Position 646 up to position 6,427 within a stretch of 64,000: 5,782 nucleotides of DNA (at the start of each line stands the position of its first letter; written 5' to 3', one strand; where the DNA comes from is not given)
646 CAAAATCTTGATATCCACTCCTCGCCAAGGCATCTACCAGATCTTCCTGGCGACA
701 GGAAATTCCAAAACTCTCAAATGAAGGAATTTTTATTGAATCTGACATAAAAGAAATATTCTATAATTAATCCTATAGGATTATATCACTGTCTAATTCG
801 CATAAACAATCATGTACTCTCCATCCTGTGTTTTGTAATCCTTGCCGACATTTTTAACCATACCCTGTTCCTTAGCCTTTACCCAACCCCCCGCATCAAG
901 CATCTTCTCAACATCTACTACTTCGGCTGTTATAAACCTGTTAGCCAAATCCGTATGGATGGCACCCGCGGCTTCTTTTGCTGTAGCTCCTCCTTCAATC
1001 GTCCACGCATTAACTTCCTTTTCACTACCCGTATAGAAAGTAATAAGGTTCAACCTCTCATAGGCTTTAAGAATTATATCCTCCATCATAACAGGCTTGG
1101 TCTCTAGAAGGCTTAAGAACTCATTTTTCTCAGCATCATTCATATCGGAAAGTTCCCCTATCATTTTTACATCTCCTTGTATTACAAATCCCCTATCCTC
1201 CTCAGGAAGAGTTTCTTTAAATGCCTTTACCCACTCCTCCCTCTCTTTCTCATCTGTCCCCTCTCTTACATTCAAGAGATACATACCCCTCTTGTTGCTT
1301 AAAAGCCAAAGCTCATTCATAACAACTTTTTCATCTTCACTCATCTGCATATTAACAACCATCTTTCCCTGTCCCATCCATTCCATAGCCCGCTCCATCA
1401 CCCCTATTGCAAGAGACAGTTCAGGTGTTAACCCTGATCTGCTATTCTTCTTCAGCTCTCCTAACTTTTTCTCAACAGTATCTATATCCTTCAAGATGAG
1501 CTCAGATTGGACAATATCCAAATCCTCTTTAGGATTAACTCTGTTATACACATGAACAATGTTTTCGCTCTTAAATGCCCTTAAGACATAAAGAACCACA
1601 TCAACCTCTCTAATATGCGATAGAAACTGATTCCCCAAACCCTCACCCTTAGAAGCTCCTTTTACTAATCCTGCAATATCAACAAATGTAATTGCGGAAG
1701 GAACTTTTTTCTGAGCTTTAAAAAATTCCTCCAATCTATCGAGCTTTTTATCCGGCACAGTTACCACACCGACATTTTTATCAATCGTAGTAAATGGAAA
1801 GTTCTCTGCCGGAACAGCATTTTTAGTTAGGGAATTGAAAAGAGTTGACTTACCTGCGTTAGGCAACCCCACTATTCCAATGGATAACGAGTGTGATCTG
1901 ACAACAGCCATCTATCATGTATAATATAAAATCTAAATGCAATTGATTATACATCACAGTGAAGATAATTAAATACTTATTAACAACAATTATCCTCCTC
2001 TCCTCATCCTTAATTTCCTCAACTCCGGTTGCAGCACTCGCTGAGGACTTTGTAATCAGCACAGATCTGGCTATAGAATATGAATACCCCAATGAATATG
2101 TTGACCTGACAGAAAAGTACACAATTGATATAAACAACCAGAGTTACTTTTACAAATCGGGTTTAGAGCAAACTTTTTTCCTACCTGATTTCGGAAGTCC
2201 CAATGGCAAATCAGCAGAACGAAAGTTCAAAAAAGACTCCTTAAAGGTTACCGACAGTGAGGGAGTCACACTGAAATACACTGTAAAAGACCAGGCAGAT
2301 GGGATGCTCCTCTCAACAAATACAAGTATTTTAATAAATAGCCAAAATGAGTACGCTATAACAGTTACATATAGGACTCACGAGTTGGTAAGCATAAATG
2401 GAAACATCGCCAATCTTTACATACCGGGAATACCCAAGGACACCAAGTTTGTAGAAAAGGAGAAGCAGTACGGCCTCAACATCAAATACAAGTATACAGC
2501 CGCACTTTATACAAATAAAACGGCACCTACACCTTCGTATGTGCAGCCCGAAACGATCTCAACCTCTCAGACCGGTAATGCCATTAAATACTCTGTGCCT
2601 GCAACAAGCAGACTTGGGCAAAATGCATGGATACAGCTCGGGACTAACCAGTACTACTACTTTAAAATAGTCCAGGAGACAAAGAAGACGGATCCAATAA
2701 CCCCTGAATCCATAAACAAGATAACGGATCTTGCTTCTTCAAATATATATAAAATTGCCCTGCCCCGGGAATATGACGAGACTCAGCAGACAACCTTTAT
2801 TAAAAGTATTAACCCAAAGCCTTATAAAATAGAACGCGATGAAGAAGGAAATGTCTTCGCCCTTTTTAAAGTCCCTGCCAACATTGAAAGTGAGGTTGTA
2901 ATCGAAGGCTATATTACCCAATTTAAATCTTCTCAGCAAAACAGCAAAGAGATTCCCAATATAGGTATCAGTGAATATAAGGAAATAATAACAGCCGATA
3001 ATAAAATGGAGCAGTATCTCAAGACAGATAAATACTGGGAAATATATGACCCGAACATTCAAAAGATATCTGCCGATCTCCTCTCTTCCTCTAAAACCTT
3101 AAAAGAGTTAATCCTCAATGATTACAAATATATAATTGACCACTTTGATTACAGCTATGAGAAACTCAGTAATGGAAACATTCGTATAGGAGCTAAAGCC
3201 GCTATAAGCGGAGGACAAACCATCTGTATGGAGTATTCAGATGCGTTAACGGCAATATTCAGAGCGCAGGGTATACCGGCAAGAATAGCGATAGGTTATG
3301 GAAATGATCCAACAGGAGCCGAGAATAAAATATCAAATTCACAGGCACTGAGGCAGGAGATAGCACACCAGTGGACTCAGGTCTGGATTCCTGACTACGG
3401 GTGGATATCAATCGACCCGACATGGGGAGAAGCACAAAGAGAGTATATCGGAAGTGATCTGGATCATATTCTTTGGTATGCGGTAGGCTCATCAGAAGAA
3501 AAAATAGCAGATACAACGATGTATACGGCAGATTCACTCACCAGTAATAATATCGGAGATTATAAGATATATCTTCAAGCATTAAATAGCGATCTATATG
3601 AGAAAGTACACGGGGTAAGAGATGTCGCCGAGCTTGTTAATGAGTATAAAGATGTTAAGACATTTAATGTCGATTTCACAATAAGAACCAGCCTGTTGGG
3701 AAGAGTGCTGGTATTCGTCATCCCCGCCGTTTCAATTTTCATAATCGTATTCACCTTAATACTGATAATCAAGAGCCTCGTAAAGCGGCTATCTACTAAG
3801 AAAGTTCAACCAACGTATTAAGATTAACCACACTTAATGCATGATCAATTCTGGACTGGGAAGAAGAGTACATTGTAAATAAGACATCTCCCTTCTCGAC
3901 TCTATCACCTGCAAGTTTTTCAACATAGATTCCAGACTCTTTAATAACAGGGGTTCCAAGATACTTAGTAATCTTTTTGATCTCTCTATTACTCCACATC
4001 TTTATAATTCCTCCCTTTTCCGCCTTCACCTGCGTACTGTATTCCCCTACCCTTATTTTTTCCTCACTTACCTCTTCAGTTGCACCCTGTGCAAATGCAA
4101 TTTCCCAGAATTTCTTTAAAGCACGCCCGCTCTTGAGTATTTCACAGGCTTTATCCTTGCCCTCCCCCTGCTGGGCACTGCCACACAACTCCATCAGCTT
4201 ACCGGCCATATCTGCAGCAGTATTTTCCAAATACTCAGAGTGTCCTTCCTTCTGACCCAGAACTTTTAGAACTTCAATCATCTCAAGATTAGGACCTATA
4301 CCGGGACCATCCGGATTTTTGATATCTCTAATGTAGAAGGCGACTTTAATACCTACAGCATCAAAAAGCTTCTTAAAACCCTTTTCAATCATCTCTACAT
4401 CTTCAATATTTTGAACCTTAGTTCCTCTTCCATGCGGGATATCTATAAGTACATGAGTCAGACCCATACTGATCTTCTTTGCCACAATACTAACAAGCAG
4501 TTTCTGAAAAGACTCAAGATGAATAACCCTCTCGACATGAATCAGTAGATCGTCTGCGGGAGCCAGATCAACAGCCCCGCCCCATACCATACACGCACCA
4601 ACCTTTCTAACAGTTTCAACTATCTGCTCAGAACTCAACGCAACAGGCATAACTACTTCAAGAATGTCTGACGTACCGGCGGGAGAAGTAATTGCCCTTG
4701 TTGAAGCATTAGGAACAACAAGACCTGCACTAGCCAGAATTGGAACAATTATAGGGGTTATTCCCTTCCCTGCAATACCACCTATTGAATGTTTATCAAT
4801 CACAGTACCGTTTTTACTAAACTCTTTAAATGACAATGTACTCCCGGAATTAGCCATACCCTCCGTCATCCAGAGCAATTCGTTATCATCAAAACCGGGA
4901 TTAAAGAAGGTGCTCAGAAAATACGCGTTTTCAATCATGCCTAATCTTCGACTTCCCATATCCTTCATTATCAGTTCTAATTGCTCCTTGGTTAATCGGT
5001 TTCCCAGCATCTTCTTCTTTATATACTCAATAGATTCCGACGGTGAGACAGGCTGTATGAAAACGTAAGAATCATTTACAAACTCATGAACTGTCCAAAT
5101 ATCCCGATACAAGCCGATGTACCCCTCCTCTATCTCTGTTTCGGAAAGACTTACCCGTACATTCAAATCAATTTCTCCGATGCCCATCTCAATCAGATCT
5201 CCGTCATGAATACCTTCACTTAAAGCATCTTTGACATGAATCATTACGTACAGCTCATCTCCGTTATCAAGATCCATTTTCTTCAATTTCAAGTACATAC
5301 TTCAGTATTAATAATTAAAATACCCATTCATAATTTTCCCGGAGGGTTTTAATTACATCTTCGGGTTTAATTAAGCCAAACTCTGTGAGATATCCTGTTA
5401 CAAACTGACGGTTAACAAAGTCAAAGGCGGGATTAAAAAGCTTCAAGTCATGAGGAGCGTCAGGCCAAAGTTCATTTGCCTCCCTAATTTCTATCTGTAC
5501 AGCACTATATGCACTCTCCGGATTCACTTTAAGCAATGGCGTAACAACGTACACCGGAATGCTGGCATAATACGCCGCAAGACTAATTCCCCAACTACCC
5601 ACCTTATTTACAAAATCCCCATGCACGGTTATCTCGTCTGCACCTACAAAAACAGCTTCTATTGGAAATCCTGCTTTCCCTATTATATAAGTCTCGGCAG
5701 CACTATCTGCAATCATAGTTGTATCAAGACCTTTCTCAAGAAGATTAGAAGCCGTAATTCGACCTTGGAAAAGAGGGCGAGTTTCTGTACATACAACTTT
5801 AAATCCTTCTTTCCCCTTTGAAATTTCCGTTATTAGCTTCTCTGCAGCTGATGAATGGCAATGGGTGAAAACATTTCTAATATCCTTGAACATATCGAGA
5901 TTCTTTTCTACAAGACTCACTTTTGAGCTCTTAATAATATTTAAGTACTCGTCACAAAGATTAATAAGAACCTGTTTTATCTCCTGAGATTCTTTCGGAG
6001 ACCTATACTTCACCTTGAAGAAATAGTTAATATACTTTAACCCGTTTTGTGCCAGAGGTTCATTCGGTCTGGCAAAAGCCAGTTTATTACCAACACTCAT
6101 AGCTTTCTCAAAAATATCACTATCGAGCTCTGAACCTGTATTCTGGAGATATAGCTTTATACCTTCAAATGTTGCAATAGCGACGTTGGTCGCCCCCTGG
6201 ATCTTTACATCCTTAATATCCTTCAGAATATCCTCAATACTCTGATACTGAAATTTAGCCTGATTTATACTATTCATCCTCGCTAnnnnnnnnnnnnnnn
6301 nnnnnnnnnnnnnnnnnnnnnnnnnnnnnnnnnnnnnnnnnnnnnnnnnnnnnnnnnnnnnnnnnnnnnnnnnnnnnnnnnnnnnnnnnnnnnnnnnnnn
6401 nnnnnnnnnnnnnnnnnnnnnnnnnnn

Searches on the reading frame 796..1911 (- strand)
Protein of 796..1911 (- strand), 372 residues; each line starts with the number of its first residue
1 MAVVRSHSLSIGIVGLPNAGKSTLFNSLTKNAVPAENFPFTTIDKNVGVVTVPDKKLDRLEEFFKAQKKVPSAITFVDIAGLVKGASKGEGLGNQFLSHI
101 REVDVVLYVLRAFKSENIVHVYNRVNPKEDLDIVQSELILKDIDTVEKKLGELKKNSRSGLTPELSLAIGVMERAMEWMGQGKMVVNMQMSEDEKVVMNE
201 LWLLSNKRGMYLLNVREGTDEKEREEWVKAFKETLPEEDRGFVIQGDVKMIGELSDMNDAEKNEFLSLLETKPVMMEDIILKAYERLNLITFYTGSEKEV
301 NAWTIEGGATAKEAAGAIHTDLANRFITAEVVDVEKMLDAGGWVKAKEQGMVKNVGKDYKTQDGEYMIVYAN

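Call 99: search_protein_families(library=pfam, proteins=[window:796-1911:-], max_evalue=0.00001)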
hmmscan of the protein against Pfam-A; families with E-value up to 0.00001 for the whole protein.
window:796-1911:- (372 aa): 4 families
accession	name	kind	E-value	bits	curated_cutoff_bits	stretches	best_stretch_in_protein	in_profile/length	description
PF06071.19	YchF-GTPase_C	-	7.6e-26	90.5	27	1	289-371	1-83/84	Protein of unknown function (DUF933)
PF01926.29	MMR_HSR1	-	4.1e-23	82.1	21.9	1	11-116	2-87/113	50S ribosome-binding GTPase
PF02421.24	FeoB_N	-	9.6e-09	35.4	27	1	11-56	3-48/156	Ferrous iron transport protein B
PF02824.27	TGS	-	4.5e-06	27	22.2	0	305-363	13-52/60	TGS domain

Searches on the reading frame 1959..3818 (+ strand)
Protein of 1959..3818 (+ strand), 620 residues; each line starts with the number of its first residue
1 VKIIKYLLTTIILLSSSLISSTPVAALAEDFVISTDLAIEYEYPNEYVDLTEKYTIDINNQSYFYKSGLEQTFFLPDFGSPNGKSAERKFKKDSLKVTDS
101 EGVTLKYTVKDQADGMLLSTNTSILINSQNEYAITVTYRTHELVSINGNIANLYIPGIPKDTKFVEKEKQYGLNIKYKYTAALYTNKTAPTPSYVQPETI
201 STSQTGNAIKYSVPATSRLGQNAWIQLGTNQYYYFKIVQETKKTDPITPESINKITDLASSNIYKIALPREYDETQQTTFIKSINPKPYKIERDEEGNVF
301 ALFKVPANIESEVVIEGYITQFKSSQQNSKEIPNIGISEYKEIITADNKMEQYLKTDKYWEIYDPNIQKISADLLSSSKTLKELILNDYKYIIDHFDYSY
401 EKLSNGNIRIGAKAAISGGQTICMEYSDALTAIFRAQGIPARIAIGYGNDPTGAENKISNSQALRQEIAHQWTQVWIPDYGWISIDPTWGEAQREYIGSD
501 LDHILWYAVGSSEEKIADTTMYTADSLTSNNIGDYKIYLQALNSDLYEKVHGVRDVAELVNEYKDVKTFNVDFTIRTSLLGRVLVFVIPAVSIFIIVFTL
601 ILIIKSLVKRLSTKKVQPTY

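Call 99: search_protein_families(library=pfam, proteins=[window:1959-3818:+], max_evalue=0.00001)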
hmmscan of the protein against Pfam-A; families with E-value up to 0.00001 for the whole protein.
window:1959-3818:+ (620 aa): 1 family
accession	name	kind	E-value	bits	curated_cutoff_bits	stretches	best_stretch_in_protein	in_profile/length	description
PF01841.26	Transglut_core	-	2e-19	70.3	23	1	371-487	4-108/108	Transglutaminase-like superfamily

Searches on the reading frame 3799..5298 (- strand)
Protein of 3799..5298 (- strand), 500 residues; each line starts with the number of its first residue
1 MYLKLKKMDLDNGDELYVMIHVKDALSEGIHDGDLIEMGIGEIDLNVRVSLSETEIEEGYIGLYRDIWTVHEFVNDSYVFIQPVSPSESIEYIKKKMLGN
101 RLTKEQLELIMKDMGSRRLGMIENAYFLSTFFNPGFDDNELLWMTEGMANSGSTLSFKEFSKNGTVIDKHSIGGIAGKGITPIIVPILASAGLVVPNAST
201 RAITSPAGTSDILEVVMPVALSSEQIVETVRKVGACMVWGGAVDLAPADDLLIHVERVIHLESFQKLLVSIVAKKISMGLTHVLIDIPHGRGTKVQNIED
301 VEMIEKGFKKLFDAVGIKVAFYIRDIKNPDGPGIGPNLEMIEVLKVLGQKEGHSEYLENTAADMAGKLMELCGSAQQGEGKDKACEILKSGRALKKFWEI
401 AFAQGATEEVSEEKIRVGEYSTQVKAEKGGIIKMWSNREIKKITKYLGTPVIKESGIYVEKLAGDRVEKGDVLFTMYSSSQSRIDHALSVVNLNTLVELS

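Call 99: search_protein_families(library=pfam, proteins=[window:3799-5298:-], max_evalue=0.00001)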
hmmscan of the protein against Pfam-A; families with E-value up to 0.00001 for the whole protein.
window:3799-5298:- (500 aa): 3 families
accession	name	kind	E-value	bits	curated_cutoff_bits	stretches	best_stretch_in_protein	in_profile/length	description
PF00591.27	Glycos_transf_3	-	1.2e-09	38.6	27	1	165-394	3-253/253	Glycosyl transferase family, a/b domain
PF07831.19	PYNP_C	-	7.7e-08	32.3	27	1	440-492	10-69/75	Pyrimidine nucleoside phosphorylase C-terminal domain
PF02885.22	Glycos_trans_3N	-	3.7e-06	27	26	1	91-152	2-63/63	Glycosyl transferase family, helical bundle domain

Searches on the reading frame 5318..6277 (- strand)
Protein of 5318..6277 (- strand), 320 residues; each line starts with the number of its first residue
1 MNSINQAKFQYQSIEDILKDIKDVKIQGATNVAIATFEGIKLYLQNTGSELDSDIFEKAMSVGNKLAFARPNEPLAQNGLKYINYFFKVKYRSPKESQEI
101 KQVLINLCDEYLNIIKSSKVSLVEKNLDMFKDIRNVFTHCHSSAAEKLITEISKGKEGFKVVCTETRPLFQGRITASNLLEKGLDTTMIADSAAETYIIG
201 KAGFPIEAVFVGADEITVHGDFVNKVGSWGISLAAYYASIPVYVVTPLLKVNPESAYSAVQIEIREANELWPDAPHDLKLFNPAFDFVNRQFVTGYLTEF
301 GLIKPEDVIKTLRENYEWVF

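Call 99: search_protein_families(library=pfam, proteins=[window:5318-6277:-], max_evalue=0.00001)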
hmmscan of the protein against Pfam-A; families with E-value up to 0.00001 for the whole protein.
window:5318-6277:- (320 aa): 1 family
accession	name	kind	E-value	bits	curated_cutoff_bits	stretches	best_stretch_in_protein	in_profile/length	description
PF01008.23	IF-2B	-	4.8e-53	180.6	22.4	1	25-305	1-280/280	Initiation factor 2 subunit family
